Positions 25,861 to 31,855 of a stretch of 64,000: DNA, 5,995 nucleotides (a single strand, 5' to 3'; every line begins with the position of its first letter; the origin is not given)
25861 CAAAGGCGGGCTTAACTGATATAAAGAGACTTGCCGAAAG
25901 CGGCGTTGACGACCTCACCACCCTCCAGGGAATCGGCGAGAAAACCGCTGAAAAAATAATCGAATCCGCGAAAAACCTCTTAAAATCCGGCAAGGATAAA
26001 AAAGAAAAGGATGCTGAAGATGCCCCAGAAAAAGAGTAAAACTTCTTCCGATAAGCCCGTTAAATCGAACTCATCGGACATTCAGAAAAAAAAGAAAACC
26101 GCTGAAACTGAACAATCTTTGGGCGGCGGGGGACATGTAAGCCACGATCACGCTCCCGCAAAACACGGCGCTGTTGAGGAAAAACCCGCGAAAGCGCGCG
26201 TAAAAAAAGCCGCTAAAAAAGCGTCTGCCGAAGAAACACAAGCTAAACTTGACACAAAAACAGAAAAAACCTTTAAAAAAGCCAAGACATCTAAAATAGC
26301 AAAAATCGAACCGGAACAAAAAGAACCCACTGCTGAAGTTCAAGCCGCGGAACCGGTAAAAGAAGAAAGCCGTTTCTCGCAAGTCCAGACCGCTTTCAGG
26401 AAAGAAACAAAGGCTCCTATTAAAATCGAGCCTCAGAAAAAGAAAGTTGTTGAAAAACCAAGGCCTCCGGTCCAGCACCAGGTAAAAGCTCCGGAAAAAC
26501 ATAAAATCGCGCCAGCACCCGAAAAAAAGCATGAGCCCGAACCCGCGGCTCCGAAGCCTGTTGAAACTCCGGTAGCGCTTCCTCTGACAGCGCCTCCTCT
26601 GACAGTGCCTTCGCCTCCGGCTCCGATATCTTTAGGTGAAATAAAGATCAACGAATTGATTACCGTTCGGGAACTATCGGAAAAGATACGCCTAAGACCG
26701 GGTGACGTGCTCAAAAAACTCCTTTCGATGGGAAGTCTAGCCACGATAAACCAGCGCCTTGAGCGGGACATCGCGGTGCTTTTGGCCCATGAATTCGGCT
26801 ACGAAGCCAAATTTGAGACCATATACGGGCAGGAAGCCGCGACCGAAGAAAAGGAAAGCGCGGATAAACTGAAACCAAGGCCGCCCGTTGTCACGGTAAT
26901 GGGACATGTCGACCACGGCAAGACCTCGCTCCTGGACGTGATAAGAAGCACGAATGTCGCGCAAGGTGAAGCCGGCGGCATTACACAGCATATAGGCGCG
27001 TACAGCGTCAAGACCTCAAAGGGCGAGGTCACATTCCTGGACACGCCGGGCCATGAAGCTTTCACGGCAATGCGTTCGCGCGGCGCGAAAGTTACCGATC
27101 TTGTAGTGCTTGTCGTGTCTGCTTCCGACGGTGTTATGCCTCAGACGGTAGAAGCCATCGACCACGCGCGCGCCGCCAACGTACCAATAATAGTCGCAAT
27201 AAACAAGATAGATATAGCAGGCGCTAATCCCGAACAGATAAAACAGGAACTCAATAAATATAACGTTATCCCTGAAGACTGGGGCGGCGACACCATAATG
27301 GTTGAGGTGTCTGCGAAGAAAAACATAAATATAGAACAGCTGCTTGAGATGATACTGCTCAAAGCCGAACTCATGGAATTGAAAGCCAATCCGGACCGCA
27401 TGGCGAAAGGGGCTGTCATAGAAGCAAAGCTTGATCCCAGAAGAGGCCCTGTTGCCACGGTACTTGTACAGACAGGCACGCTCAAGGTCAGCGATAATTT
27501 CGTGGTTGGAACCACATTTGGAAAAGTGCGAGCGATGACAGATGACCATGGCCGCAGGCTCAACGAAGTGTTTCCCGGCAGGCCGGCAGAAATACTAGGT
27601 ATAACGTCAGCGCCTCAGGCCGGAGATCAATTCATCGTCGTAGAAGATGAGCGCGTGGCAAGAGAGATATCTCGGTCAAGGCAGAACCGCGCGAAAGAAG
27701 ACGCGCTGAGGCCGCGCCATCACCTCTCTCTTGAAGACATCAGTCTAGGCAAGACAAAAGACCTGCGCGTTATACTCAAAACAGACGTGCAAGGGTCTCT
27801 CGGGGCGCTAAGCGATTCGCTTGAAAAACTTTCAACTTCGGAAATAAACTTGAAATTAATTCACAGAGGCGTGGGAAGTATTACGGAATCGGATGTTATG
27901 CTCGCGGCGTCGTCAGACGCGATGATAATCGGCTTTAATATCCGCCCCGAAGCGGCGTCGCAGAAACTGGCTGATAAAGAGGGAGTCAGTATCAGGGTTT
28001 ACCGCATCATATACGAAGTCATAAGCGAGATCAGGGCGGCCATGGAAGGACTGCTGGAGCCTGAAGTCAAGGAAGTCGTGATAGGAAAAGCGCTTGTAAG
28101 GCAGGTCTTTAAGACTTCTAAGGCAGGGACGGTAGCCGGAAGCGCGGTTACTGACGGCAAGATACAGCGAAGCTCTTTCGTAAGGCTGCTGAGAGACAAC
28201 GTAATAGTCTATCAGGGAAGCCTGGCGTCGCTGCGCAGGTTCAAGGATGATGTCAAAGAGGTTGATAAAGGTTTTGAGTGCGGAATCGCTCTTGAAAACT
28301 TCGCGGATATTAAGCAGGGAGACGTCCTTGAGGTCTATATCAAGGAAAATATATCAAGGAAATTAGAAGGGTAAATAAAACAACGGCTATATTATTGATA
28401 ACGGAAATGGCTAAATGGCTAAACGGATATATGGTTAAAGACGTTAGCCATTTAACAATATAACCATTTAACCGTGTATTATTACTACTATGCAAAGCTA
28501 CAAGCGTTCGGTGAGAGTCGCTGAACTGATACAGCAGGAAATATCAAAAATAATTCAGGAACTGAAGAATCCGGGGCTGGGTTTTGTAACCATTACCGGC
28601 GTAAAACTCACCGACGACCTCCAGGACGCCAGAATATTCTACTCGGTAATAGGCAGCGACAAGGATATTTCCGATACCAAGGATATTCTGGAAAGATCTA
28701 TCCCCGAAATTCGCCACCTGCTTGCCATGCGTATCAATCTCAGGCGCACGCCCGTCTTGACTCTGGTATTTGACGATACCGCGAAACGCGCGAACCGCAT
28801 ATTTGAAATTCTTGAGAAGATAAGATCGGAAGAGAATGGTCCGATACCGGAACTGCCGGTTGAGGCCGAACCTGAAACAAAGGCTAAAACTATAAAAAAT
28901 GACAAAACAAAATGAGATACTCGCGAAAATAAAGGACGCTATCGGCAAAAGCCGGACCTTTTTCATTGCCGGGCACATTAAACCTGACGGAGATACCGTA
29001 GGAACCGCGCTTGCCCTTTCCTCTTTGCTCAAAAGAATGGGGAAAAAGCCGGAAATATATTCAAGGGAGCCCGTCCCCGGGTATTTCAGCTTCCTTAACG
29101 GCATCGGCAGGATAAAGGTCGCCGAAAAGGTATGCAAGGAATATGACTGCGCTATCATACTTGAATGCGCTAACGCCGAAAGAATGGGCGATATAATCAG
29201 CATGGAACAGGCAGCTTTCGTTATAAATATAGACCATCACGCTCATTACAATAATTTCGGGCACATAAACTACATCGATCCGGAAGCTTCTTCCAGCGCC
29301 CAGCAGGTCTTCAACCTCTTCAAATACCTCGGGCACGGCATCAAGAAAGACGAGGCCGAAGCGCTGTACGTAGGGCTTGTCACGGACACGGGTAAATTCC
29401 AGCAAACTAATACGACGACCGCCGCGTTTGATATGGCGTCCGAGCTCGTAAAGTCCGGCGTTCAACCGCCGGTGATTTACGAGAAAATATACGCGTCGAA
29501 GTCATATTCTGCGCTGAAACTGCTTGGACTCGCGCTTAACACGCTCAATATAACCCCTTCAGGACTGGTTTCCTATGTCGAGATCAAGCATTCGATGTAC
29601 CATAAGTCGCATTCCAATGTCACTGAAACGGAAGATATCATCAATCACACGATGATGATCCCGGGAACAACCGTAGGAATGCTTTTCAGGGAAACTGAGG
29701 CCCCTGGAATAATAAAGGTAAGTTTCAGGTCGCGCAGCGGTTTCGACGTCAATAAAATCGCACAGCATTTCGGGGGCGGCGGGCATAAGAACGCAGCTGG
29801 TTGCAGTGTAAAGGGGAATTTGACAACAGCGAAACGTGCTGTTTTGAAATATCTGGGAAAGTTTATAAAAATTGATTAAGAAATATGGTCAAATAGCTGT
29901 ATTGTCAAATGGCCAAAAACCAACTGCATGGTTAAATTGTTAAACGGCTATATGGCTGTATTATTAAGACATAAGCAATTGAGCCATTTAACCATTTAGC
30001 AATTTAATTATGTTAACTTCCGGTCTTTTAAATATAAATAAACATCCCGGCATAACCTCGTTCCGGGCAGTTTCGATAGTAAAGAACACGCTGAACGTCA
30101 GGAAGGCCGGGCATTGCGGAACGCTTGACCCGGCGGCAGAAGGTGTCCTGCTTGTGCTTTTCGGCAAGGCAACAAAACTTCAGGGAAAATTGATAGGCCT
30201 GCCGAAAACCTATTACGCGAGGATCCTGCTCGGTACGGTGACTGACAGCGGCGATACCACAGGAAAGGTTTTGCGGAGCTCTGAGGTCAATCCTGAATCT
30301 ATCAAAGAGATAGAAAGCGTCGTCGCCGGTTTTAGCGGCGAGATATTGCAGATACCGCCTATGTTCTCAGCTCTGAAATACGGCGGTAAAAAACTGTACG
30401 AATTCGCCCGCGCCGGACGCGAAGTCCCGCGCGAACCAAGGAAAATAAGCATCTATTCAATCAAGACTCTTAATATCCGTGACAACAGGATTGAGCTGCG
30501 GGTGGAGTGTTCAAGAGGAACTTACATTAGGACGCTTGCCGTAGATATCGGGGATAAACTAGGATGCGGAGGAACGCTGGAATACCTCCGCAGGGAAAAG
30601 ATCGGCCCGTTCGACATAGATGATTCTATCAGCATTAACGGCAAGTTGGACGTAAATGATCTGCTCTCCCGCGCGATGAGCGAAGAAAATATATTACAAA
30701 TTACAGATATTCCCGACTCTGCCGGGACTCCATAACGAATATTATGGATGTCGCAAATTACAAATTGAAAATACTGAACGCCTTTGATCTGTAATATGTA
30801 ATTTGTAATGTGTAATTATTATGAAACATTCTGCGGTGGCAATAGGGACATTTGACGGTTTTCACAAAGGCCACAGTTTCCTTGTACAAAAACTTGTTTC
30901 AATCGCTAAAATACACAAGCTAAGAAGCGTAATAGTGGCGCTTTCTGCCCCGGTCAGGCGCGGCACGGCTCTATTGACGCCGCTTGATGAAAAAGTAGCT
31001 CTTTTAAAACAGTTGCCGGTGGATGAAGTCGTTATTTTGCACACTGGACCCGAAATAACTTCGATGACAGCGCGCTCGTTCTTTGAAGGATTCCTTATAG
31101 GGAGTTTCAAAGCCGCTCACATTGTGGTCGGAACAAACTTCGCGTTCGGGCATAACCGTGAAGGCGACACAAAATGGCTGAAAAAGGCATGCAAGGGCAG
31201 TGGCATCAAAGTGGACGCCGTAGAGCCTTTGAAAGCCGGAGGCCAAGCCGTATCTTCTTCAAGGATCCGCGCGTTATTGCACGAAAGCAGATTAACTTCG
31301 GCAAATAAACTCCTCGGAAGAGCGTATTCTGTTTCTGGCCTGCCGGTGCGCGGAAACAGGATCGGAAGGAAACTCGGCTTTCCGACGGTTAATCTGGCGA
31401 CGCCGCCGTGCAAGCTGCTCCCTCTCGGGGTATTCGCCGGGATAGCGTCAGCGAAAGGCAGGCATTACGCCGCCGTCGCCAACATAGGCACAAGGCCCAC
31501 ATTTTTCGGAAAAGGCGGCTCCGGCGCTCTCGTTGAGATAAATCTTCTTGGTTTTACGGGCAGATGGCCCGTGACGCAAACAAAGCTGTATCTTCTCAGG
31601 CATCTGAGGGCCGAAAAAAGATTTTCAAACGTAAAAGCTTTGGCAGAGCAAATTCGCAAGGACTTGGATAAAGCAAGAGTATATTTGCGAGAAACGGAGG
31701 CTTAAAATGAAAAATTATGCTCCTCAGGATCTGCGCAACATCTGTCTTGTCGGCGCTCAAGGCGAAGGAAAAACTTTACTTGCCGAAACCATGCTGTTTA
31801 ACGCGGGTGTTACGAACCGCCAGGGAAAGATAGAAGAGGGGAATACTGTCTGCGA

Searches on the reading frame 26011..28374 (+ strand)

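Call 62: search_protein_families(library=pfam, proteins=[window:26011-28374:+], max_evalue=0.001)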
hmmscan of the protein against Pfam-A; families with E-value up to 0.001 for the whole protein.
window:26011-28374:+ (787 aa): 10 families
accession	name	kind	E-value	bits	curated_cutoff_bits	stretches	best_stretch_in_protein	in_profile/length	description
PF00009.33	GTP_EFTU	-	8.5e-38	130.3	26.5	1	294-449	6-183/188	Elongation factor Tu GTP binding domain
PF11987.13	IF-2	-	9.1e-37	126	27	1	575-674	17-116/117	Translation-initiation factor 2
PF22042.2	EF-G_D2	-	5.7e-27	94.1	27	1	465-544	2-84/84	Elongation factor G domain 2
PF01926.29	MMR_HSR1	-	1.4e-10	41.7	21.9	1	294-399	2-113/113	50S ribosome-binding GTPase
PF04760.21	IF2_N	-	4.2e-09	36.5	25.3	1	216-265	3-53/53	Translation initiation factor IF-2, N-terminal region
PF00071.28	Ras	-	1.7e-07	31.4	21.6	1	295-450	3-158/162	Ras family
PF03144.31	GTP_EFTU_D2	-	1.9e-05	25.5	30.3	1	706-773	1-72/73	Elongation factor Tu domain 2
PF09439.16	SRPRB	-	0.00013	21.8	25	1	292-416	4-136/178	Signal recognition particle receptor beta subunit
PF00025.27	Arf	-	0.00033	20.6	22.3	1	296-444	19-166/174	ADP-ribosylation factor family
PF02421.24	FeoB_N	-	0.00047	20.1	27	0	294-447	3-155/156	Ferrous iron transport protein B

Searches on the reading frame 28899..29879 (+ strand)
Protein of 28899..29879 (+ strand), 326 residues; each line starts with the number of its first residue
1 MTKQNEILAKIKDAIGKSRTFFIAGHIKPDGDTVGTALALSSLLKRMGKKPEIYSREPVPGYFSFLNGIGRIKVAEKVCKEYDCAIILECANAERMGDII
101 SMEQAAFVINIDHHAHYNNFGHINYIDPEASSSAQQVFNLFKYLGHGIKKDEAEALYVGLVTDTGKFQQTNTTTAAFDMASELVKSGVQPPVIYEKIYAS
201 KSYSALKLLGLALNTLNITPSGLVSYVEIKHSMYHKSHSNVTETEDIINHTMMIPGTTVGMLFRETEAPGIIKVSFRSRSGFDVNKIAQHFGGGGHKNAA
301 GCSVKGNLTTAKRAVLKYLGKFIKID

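Call 62: search_protein_families(library=pfam, proteins=[window:28899-29879:+], max_evalue=0.001)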
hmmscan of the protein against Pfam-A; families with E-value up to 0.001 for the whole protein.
window:28899-29879:+ (326 aa): 2 families
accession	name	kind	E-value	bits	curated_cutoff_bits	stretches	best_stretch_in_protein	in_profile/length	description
PF01368.27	DHH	-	6.4e-15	56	28.1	1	21-159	2-124/125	DHH family, N-terminal domain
PF02272.25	DHHA1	-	6.8e-12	46.2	25.9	1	244-319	18-100/102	DHHA1 domain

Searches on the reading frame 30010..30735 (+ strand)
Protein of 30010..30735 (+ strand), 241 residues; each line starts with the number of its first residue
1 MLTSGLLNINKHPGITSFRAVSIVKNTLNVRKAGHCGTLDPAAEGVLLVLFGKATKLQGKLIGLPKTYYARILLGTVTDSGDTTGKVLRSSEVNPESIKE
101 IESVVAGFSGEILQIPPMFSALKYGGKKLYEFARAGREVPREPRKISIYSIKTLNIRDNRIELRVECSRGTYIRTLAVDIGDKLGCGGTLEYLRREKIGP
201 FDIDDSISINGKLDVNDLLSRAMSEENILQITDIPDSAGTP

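Call 62: search_protein_families(library=pfam, proteins=[window:30010-30735:+], max_evalue=0.001)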
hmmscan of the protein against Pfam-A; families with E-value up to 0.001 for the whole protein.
window:30010-30735:+ (241 aa): 2 families
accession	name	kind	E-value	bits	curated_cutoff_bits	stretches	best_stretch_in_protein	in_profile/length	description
PF01509.24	TruB_N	-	1.1e-51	175.6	27.3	1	25-173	1-149/149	TruB family pseudouridylate synthase (N terminal domain)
PF16198.10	TruB_C_2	-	2.2e-09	37.8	29.3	1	174-209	1-36/66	tRNA pseudouridylate synthase B C-terminal domain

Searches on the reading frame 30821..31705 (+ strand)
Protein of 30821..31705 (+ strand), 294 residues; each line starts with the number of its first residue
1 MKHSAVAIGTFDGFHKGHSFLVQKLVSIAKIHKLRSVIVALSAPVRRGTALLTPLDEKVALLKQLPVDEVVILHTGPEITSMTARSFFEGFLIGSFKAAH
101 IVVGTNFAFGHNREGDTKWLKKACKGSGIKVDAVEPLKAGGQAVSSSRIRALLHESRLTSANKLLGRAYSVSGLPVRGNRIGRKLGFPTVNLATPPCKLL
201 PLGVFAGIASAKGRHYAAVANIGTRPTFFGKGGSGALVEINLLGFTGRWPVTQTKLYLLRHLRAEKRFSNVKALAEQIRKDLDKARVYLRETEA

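Call 62: search_protein_families(library=pfam, proteins=[window:30821-31705:+], max_evalue=0.001)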
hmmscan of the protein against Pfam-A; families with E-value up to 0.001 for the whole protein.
window:30821-31705:+ (294 aa): 3 families
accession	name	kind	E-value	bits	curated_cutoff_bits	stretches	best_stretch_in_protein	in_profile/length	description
PF06574.18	FAD_syn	-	3.8e-33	115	27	1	3-148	7-158/158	FAD synthetase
PF01687.23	Flavokinase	-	8.4e-29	100.8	19.6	1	165-289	1-124/124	Riboflavin kinase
PF01467.32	CTP_transf_like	-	0.0001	23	21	1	7-72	2-65/133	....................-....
